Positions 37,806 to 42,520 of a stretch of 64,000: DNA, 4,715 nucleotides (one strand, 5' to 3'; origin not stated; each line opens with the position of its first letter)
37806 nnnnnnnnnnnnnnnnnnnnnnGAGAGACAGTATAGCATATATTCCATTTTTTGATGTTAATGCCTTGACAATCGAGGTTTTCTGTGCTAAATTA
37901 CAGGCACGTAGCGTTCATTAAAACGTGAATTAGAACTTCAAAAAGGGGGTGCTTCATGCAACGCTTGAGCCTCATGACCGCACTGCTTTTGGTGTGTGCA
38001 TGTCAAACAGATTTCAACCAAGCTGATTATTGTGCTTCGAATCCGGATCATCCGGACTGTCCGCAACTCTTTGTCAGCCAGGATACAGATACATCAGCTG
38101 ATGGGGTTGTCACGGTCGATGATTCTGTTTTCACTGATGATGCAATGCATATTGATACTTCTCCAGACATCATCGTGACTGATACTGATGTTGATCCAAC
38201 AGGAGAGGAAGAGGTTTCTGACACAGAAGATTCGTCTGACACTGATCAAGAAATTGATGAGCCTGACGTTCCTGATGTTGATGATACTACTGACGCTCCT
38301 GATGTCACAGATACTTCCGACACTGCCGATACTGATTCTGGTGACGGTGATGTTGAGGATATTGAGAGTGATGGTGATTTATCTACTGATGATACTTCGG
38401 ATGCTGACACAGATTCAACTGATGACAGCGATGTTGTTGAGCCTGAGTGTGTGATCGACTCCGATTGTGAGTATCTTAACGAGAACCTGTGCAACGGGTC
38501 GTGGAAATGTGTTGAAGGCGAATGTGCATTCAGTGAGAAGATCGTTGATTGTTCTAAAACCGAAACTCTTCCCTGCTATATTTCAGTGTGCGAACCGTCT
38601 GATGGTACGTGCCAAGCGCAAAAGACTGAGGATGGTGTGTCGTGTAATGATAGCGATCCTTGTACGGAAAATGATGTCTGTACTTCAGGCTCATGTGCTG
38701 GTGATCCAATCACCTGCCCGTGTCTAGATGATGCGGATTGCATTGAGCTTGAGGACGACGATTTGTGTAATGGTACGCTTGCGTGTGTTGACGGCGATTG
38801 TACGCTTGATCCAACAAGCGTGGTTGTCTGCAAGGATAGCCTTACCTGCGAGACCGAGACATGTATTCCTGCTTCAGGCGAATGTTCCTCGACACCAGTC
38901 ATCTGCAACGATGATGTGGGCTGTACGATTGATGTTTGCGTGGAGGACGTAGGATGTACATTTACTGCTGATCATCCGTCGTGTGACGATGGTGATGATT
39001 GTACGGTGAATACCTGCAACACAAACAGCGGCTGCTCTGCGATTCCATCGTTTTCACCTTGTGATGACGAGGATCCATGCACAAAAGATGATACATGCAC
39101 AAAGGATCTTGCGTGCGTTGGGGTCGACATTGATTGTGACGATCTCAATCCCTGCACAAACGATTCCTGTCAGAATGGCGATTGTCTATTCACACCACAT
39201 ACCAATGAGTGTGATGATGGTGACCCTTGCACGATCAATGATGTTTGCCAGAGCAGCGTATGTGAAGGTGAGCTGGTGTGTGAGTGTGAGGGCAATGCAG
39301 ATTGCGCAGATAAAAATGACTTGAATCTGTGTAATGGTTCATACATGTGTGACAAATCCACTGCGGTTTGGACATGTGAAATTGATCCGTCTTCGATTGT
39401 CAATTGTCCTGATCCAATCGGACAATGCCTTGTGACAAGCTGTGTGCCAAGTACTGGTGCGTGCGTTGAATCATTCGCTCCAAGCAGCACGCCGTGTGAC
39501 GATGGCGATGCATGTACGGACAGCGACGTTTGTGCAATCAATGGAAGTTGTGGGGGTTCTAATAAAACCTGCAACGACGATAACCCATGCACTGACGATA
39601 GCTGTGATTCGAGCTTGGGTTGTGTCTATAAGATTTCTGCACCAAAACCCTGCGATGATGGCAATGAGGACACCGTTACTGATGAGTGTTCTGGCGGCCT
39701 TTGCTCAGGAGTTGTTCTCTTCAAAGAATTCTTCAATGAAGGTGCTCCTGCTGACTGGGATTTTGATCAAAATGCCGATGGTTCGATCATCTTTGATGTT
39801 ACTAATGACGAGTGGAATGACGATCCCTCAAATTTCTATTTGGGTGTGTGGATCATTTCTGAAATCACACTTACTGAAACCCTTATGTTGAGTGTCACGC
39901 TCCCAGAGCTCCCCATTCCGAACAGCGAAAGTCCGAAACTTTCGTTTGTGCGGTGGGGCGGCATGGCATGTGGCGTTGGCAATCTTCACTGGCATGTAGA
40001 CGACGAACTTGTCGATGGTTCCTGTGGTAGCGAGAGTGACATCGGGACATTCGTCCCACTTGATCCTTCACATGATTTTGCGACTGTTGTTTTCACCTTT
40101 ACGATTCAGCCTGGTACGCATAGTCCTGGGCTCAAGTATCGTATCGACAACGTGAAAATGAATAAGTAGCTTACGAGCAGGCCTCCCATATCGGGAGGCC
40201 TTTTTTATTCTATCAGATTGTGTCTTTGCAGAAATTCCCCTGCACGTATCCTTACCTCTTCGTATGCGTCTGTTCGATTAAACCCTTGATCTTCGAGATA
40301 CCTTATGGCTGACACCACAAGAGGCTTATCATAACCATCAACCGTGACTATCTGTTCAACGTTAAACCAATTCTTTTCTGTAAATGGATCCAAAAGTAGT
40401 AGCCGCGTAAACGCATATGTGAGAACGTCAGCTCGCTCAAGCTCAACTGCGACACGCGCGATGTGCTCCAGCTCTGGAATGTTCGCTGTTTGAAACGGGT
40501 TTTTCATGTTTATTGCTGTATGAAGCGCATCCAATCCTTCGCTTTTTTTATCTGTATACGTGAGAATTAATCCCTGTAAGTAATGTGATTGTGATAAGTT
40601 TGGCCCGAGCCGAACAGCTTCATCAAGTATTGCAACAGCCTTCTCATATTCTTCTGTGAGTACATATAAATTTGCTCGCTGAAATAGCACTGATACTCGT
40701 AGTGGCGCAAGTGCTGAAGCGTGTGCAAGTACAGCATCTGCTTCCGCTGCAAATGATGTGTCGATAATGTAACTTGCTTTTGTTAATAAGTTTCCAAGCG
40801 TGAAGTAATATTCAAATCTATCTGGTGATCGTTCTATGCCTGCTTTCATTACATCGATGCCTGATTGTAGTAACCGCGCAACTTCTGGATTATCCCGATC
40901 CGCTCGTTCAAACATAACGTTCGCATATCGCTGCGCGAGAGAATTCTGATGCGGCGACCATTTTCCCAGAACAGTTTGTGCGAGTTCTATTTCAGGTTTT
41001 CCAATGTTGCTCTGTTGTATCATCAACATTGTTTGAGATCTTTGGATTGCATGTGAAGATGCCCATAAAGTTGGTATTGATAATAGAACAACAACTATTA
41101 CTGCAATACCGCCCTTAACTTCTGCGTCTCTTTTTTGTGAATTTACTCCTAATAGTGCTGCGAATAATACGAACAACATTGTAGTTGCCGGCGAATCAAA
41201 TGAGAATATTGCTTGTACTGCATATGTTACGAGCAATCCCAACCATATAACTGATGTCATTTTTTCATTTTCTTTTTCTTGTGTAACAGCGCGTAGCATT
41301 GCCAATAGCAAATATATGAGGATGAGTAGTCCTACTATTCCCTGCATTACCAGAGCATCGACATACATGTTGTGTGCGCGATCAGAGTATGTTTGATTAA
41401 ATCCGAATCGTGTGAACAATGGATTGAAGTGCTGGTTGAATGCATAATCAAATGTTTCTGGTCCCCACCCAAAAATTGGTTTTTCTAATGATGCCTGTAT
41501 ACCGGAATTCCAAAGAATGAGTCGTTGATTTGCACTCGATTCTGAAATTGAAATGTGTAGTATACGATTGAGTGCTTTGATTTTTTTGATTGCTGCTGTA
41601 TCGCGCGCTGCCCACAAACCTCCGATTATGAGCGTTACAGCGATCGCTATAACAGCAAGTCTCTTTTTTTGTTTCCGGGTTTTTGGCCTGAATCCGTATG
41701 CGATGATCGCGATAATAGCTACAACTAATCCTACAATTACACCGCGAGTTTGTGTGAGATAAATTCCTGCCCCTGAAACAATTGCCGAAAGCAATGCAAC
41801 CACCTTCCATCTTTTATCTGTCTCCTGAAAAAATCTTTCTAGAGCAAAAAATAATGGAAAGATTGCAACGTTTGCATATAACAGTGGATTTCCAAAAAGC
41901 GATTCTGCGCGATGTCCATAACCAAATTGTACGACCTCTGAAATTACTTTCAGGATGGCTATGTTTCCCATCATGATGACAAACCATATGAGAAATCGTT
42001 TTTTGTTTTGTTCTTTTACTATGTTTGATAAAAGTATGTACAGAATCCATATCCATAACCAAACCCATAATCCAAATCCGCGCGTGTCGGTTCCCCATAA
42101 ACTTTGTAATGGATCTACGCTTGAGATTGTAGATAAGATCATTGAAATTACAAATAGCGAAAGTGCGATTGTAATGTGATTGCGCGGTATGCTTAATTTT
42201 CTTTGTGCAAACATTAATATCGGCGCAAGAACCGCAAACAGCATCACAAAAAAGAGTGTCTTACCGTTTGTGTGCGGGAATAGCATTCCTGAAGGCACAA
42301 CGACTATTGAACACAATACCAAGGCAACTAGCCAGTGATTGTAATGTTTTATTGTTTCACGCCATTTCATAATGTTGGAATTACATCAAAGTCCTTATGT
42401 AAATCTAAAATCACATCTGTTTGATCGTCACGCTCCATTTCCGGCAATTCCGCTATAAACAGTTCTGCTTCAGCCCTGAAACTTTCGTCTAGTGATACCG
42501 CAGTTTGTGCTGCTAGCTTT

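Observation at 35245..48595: Four PglL/WaaL-like Wzy_C-TPR paralogues surrounding a Cys-rich repeat lipoprotein, next to a giant surface-protein gene: a candidate protein O-glycosylation or surface-layer assembly system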

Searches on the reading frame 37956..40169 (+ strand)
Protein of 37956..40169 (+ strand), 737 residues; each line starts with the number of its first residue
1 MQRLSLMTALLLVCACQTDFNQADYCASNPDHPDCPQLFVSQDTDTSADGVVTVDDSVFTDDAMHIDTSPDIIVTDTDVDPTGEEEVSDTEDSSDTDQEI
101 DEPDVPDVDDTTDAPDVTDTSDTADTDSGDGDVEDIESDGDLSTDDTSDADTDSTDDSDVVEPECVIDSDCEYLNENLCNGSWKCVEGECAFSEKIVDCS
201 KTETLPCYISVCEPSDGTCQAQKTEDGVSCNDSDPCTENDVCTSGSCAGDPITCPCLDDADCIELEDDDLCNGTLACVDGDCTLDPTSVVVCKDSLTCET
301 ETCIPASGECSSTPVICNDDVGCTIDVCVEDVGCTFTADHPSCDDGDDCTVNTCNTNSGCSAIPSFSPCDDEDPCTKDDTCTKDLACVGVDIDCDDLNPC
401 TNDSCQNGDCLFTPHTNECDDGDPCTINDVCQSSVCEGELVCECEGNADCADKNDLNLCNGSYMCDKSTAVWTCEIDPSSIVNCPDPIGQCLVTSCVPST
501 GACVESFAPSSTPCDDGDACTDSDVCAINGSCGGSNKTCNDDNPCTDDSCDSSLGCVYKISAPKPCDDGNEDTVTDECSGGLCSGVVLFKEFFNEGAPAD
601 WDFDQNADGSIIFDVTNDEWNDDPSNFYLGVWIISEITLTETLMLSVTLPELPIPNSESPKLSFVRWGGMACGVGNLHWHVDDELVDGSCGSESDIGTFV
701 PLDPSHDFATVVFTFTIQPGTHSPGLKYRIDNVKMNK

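Call 5: search_protein_families(library=pfam, proteins=[window:37956-40169:+], max_evalue=0.01)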
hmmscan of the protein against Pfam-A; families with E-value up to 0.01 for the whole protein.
window:37956-40169:+ (737 aa): 1 family
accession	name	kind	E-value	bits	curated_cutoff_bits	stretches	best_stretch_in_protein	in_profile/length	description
PF00526.23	Dicty_CTDC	-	1.1e-06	28.8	27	2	538-558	1-21/24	Dictyostelium (slime mold) repeat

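Call 12: search_protein_families(library=ncbifam, proteins=[window:37956-40169:+], max_evalue=0.01)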
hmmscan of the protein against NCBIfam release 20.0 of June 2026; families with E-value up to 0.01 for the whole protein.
window:37956-40169:+ (737 aa): 0 families

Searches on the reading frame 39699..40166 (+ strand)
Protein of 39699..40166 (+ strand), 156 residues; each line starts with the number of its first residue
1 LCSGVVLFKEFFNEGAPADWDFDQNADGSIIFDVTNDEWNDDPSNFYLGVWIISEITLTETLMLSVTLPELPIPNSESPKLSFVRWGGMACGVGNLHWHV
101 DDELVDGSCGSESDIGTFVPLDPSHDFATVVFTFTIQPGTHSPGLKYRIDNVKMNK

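Call 66: search_protein_families(library=pfam, proteins=[window:39699-40166:+], max_evalue=1)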
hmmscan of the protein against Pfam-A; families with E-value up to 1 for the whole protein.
window:39699-40166:+ (156 aa): 0 families

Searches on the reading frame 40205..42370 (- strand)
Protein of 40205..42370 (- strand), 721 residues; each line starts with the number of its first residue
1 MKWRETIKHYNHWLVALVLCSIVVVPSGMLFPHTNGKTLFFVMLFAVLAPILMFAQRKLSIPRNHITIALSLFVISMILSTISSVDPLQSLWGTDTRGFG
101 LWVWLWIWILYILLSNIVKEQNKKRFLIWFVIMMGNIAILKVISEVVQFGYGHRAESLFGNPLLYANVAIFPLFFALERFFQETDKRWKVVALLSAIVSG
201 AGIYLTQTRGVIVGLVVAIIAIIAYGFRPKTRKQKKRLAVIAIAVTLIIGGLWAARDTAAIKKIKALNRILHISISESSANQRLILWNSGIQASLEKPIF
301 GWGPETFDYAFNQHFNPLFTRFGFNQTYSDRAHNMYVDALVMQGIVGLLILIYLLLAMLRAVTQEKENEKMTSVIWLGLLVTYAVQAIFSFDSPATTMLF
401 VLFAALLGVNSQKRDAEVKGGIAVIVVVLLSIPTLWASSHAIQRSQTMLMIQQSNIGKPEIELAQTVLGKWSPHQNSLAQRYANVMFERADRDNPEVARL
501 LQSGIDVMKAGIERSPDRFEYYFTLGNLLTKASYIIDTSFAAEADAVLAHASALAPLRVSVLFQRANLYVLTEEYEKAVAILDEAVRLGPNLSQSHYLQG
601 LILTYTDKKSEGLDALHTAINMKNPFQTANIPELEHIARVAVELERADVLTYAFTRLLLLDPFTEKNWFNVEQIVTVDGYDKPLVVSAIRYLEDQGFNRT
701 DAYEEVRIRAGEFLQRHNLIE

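Call 5: search_protein_families(library=pfam, proteins=[window:40205-42370:-], max_evalue=0.01)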
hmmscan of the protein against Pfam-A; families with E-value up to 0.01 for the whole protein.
window:40205-42370:- (721 aa): 5 families
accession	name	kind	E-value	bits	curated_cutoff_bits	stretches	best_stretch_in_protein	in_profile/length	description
PF04932.20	Wzy_C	-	1.8e-21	77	31.7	1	195-352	2-149/149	O-Antigen ligase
PF07719.23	TPR_2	-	0.00016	22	27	1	561-591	3-33/34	Tetratricopeptide repeat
PF13428.12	TPR_14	-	0.00044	21.1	23.5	0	561-592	3-34/44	Tetratricopeptide repeat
PF12895.13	ANAPC3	-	0.00075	20.2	27.2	1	563-617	27-80/82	Anaphase-promoting complex, cyclosome, subunit 3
PF13431.12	TPR_17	-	0.00095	19.7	24.4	0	509-530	3-24/34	Tetratricopeptide repeat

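Call 12: search_protein_families(library=ncbifam, proteins=[window:40205-42370:-], max_evalue=0.01)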
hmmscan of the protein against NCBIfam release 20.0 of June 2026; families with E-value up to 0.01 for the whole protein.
window:40205-42370:- (721 aa): 5 families
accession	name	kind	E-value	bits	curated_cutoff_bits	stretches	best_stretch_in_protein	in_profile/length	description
TIGR00947.1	2A73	equivalog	3.4e-11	42.8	366.4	1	153-380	162-394/425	IctB family putative bicarbonate transporter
NF040959.1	MamA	equivalog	3.8e-07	29.8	200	1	507-624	59-170/204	magnetosome protein MamA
TIGR02917.1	PEP_TPR_lipo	equivalog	5e-06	24.7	312.2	1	542-629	142-229/899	XrtA/PEP-CTERM system TPR-repeat protein PrsT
NF008520.0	PRK11447.1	equivalog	0.0056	14.5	858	1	517-648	453-581/1157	cellulose synthase complex outer membrane protein BcsC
NF047558.1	TPR_END_plus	domain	0.0094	15.9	32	0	562-592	2-32/56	TPR end-of-group domain-containing protein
